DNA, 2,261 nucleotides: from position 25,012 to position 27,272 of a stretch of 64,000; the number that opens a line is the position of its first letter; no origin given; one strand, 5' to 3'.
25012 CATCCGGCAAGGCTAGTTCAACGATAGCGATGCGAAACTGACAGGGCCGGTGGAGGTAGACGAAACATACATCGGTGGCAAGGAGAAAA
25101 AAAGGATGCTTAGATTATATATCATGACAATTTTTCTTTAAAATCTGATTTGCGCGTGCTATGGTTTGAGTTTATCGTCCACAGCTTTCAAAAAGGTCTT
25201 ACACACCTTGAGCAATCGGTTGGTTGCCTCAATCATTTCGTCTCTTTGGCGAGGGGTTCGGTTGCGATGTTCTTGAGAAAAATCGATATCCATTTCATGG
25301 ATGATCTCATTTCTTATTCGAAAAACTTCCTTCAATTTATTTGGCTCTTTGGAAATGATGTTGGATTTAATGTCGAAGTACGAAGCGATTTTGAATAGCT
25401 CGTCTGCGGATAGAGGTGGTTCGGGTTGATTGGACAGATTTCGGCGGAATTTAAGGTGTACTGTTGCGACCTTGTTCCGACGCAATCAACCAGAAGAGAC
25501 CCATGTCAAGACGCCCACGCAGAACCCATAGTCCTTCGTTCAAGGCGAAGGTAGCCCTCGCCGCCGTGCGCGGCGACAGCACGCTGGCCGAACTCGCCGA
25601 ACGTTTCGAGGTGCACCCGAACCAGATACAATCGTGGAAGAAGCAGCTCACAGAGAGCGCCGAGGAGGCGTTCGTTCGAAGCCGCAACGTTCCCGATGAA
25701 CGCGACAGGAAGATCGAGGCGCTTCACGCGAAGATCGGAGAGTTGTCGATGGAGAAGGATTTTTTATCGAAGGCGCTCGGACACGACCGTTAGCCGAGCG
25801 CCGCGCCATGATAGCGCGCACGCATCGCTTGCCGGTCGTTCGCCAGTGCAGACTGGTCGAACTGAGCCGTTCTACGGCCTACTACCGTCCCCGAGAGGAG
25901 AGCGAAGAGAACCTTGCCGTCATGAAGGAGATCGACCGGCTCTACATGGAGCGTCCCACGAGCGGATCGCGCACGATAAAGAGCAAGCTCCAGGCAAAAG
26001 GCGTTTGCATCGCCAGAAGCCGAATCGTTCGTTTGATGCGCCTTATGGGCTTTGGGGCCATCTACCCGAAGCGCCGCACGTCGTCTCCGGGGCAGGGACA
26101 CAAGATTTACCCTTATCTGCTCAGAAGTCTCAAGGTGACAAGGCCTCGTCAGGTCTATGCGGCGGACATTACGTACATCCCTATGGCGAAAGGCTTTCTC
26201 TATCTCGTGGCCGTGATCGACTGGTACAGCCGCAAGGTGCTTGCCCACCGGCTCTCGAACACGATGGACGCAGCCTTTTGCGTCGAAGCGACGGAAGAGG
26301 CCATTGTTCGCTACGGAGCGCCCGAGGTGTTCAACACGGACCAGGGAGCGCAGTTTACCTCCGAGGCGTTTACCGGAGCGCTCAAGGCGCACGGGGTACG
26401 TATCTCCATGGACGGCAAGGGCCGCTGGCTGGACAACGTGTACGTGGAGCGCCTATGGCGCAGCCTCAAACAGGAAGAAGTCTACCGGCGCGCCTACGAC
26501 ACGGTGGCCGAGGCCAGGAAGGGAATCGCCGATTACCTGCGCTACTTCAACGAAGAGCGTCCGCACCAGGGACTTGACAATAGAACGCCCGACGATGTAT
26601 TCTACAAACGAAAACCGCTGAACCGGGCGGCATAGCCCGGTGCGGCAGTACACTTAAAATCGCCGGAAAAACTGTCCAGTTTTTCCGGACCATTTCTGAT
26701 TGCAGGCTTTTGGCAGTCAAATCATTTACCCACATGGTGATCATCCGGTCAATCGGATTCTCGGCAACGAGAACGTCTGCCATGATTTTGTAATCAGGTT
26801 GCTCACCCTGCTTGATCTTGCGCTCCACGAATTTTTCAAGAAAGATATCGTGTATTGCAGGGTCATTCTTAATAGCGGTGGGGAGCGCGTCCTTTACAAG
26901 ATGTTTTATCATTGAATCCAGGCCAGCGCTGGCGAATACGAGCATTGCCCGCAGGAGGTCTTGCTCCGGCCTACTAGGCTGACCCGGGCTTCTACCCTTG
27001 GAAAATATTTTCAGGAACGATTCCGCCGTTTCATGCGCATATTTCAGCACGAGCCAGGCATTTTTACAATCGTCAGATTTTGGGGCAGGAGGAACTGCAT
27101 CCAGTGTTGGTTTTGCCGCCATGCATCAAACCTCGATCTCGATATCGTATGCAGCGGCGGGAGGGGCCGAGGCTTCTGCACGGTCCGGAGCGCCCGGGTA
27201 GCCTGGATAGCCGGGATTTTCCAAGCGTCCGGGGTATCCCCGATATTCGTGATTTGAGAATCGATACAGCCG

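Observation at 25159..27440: Low-GC two-gene module (beta-hairpin-repeat protein + Rx4H/HEPN-like protein) knocked out by an IS3 insertion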

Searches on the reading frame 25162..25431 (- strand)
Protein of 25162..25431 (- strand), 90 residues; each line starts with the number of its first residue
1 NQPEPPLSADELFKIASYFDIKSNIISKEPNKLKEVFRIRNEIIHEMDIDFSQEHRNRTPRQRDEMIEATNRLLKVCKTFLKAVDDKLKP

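Call 5: search_protein_families(library=pfam, max_evalue=1, proteins=[window:25162-25431:-])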
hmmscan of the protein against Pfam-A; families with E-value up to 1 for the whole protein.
seq(90 aa): 4 families
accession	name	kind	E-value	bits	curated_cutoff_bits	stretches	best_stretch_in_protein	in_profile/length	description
PF18735.6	HEPN_RiboL-PSP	-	0.0011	19.3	28.4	1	9-84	122-189/191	RiboL-PSP-HEPN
PF18730.6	HEPN_Cthe2314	-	0.002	18.6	27.1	1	23-88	102-166/174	Cthe_2314-like HEPN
PF15112.11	DUF4559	-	0.021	14.7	27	1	29-55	143-169/305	Domain of unknown function (DUF4559)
PF18733.6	HEPN_LA2681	-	0.021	14.6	27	1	12-78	124-191/204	LA2681-like HEPN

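Call 6: search_protein_families(library=ncbifam, max_evalue=1, proteins=[window:25162-25431:-])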
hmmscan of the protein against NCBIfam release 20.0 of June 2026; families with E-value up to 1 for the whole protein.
seq(90 aa): 2 families
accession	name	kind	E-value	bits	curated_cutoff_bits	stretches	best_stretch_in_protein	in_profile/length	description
NF045808.1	PT-DNA_restrict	exception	0.0035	16.5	180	1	38-78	141-181/284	phosphorothioated DNA-binding restriction endonuclease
TIGR02672.2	cas_csm6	equivalog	0.014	14.5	150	1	6-79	339-412/433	type III-A CRISPR-associated CARF protein Csm6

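Call 7: search_protein_families(library=padloc, max_evalue=1, proteins=[window:25162-25431:-])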
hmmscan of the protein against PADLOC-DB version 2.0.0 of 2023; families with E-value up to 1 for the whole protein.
seq(90 aa): 2 families
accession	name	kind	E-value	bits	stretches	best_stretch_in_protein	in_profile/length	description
PDLC01803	CARF1--CARF_HEPN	-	0.00068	16.7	1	4-77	330-403/426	-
PDLC03585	REase_II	-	0.0045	14.5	1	5-75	84-154/274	Type II restriction enzyme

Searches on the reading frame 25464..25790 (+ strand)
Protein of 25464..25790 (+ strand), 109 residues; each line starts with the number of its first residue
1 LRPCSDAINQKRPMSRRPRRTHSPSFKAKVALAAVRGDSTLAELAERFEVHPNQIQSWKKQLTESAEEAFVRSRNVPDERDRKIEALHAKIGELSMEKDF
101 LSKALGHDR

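Call 51: search_protein_families(library=pfam, max_evalue=0.001, proteins=[window:25464-25790:+])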
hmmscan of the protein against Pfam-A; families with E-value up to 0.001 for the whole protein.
window:25464-25790:+ (109 aa): 3 families
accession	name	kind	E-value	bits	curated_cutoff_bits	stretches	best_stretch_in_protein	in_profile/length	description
PF01527.26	HTH_Tnp_1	-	2.4e-07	31.3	24.1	1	18-88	3-71/75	Transposase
PF13518.12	HTH_28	-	4.2e-05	24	25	1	26-64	1-38/52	Helix-turn-helix domain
PF13542.12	HTH_Tnp_ISL3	-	0.00056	19.8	27.4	0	17-58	7-46/51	Helix-turn-helix domain of transposase family ISL3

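Call 83: find_encoding_contigs(protein=window:25503-25790:+, flank=2500, max_places=10)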
Protein window:25503-25790:+ (96 aa): 3 contigs read that carry it; 3 places shown.
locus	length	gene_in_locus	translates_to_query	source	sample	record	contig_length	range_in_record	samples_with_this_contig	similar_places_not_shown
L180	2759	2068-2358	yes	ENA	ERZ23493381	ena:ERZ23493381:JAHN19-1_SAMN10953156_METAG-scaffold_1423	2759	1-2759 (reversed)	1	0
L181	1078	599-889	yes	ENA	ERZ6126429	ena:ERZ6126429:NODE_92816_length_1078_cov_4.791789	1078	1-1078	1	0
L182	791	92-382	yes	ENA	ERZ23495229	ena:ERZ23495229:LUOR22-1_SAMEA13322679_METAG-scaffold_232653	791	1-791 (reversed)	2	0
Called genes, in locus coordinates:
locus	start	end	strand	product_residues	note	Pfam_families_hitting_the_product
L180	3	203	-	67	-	?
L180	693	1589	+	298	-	PF12760:Zn_ribbon_IS1595 (weak), PF12762:DDE_Tnp_IS1595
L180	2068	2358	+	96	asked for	PF01527:HTH_Tnp_1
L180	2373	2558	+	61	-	-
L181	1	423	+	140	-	?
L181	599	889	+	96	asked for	PF01527:HTH_Tnp_1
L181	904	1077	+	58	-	?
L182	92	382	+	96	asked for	PF01527:HTH_Tnp_1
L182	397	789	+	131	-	?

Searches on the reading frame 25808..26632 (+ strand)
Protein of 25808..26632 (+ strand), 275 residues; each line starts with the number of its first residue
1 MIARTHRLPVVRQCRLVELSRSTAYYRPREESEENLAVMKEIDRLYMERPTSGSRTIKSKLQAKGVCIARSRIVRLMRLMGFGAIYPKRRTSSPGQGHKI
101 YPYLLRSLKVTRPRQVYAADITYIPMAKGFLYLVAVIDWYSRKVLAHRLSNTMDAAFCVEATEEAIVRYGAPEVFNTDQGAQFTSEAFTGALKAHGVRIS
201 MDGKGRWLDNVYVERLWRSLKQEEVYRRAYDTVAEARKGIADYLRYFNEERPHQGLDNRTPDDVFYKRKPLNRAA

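Call 51: search_protein_families(library=pfam, max_evalue=0.001, proteins=[window:25808-26632:+])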
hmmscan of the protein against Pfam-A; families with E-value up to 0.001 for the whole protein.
window:25808-26632:+ (275 aa): 5 families
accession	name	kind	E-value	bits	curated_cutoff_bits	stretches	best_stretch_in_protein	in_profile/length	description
PF00665.32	rve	-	2.2e-22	79.6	32.6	1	111-205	2-100/102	Integrase core domain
PF13683.12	rve_3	-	2.4e-16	59.6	26.5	1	195-261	1-67/67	Integrase core domain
PF13276.12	HTH_21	-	7.2e-09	36.2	28.1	1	35-90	3-60/60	HTH-like domain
PF13333.12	rve_2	-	9.1e-08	32.6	22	1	215-261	2-48/56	Integrase core domain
PF24764.1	rva_4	-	2.5e-06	27.8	26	1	134-223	27-115/194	Integrase core domain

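Call 80: find_encoding_contigs(protein=window:25808-26632:+, flank=1500, max_places=10)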
Protein window:25808-26632:+ (275 aa): no gene with exactly this product is on record in the collection.

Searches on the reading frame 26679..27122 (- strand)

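Call 5: search_protein_families(library=pfam, max_evalue=1, proteins=[window:26679-27122:-])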
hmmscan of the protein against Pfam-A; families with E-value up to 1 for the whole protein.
seq(148 aa): 0 families

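Call 6: search_protein_families(library=ncbifam, max_evalue=1, proteins=[window:26679-27122:-])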
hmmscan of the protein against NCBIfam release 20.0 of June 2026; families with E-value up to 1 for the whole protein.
seq(148 aa): 2 families
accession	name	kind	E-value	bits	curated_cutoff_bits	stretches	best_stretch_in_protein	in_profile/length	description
NF050075.1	SMU1112c_YaeR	equivalog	0.015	15.5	140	1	34-87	50-103/125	SMU1112c/YaeR family gloxylase I-like metalloprotein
NF008551.0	PRK11478.1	equivalog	0.096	13.2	148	1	36-91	55-110/129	VOC family protein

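Call 7: search_protein_families(library=padloc, max_evalue=1, proteins=[window:26679-27122:-])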
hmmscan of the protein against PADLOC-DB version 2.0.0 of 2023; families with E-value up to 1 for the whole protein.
seq(148 aa): 0 families
